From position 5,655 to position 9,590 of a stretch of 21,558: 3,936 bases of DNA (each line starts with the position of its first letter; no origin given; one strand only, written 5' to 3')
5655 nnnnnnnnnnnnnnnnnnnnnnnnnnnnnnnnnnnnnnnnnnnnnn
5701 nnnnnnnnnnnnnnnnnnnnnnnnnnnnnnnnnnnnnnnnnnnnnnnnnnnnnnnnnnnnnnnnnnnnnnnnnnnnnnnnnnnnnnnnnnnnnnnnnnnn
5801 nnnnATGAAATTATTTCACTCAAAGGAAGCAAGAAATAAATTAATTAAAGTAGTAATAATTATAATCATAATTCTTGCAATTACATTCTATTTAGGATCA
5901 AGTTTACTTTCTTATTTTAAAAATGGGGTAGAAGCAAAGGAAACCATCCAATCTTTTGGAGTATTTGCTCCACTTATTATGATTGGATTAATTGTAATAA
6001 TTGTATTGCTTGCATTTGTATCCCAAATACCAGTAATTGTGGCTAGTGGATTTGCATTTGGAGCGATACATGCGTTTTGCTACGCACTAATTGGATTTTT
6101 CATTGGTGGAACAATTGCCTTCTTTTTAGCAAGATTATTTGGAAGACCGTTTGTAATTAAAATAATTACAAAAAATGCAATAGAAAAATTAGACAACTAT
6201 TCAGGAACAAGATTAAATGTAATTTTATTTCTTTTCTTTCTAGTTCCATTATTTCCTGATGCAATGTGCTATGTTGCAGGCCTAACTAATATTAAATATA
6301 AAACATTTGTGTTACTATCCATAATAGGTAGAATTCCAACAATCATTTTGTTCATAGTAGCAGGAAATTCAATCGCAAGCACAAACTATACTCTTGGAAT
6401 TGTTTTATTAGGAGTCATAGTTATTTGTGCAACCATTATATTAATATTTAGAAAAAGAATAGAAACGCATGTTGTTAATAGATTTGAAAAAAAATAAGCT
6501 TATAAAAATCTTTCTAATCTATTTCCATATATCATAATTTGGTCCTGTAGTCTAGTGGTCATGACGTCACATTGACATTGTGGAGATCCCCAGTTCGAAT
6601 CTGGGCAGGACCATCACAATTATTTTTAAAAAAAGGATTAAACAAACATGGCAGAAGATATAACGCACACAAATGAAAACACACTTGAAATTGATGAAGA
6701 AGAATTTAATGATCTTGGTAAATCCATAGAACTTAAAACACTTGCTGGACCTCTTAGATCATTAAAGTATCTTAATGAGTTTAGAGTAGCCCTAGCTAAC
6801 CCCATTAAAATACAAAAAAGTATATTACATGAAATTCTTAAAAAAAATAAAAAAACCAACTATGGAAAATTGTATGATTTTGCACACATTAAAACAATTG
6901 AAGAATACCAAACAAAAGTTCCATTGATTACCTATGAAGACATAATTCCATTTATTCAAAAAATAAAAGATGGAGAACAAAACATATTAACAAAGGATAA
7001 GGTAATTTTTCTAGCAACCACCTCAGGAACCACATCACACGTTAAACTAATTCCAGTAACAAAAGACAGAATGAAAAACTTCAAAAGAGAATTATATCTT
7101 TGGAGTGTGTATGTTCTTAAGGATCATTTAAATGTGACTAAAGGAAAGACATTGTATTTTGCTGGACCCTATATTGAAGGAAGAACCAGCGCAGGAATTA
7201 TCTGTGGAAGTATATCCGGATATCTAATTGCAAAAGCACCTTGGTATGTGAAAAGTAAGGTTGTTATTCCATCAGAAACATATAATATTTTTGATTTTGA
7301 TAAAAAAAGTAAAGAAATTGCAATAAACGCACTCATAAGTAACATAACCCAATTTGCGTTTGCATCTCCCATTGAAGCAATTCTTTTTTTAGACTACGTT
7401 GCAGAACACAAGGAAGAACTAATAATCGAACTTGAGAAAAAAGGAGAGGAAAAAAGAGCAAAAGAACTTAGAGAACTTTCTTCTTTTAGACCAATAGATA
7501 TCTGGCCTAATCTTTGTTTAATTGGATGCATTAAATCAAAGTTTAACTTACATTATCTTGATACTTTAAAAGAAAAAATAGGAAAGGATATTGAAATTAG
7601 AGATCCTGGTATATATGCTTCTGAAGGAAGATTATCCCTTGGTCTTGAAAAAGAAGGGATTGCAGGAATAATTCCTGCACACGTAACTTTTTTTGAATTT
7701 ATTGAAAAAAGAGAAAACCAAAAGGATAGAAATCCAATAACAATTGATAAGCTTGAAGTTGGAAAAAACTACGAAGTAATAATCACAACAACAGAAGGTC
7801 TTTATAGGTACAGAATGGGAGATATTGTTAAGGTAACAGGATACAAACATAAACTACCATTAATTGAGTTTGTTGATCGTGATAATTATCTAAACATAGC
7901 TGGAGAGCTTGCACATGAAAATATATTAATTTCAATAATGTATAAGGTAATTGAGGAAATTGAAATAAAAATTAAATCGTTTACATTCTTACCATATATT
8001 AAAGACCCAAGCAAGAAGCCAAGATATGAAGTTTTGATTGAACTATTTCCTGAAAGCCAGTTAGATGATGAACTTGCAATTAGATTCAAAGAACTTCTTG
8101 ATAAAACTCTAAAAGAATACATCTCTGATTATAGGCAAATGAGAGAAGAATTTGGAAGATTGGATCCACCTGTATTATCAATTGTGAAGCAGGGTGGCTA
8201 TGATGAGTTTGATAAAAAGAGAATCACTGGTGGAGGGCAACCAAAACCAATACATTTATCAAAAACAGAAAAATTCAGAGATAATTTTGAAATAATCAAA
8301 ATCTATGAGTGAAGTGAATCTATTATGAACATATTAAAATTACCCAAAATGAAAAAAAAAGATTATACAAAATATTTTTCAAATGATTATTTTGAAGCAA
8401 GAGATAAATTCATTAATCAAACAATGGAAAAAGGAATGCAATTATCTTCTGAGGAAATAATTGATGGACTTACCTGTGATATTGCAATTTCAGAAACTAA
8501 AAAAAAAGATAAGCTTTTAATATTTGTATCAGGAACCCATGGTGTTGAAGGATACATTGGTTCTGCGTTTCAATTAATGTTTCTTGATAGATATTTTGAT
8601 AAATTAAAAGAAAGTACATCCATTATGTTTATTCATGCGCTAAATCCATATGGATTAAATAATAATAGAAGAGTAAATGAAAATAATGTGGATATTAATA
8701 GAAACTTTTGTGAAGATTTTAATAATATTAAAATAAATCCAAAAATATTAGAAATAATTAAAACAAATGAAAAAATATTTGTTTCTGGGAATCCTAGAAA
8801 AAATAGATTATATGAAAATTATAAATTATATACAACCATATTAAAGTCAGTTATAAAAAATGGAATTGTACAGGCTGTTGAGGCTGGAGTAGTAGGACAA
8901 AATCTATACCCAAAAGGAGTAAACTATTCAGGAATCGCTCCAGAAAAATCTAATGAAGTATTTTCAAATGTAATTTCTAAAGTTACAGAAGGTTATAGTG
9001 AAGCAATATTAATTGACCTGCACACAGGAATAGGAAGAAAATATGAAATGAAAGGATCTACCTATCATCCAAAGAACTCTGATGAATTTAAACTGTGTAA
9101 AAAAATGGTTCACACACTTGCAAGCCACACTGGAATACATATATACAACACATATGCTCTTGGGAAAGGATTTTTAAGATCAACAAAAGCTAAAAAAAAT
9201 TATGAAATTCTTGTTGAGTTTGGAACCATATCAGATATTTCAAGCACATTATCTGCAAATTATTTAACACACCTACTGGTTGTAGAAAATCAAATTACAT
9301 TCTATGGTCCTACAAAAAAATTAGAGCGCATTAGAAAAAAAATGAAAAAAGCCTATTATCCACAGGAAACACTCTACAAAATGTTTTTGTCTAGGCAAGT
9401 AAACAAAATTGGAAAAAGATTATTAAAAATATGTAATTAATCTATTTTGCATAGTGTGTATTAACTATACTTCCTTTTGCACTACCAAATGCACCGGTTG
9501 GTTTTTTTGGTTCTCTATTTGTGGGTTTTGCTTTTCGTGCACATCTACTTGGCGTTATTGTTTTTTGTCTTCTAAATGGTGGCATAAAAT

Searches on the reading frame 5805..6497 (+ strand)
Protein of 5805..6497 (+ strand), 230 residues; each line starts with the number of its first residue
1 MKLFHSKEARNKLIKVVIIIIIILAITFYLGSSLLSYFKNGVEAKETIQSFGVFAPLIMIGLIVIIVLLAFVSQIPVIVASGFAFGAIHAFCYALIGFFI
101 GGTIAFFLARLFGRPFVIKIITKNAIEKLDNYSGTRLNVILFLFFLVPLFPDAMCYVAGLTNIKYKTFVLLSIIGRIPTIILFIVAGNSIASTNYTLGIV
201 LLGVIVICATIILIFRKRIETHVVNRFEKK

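Call 7: search_protein_families(library=pfam, proteins=[window:5805-6497:+], max_evalue=0.01)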
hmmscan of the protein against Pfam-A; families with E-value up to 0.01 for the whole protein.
window:5805-6497:+ (230 aa): 1 family
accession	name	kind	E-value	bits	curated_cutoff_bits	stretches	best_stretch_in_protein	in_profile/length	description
PF09335.16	VTT_dom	-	3.2e-21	76.5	33.9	1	76-188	5-122/123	VTT domain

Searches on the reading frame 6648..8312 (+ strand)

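Call 7: search_protein_families(library=pfam, proteins=[window:6648-8312:+], max_evalue=0.01)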
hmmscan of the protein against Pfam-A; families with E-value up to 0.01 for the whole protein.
window:6648-8312:+ (554 aa): 3 families
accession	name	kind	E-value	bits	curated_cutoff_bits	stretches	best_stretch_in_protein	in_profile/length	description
PF03321.19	GH3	-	1.2e-52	179.5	23.6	1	42-313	2-301/304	GH3 family N-terminal domain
PF23571.1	GH3_M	-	1.1e-22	80.3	23.6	1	344-411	5-75/75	GH3 family central domain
PF23572.1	GH3_C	-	4.4e-12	47.2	23.6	1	436-541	12-118/119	GH3 family C-terminal domain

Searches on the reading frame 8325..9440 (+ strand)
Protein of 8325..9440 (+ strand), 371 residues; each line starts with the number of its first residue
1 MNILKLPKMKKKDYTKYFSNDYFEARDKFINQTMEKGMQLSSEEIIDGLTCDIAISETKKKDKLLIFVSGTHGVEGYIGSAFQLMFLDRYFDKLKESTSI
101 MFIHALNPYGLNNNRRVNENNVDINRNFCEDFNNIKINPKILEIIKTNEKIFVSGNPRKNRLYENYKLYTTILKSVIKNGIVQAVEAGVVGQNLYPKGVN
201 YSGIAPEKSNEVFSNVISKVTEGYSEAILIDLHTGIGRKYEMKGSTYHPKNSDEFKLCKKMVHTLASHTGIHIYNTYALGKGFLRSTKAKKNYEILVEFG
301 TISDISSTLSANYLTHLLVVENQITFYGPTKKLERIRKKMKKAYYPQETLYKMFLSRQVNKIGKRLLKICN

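Call 7: search_protein_families(library=pfam, proteins=[window:8325-9440:+], max_evalue=0.01)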
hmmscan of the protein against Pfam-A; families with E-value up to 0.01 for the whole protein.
window:8325-9440:+ (371 aa): 2 families
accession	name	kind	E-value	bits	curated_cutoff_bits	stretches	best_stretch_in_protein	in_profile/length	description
PF10994.13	DUF2817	-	1.8e-60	205.7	23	1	18-352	1-335/341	Protein of unknown function (DUF2817)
PF24827.1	AstE_AspA_cat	-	0.0055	16.7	25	0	67-134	7-70/192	Succinylglutamate desuccinylase/Aspartoacylase catalytic domain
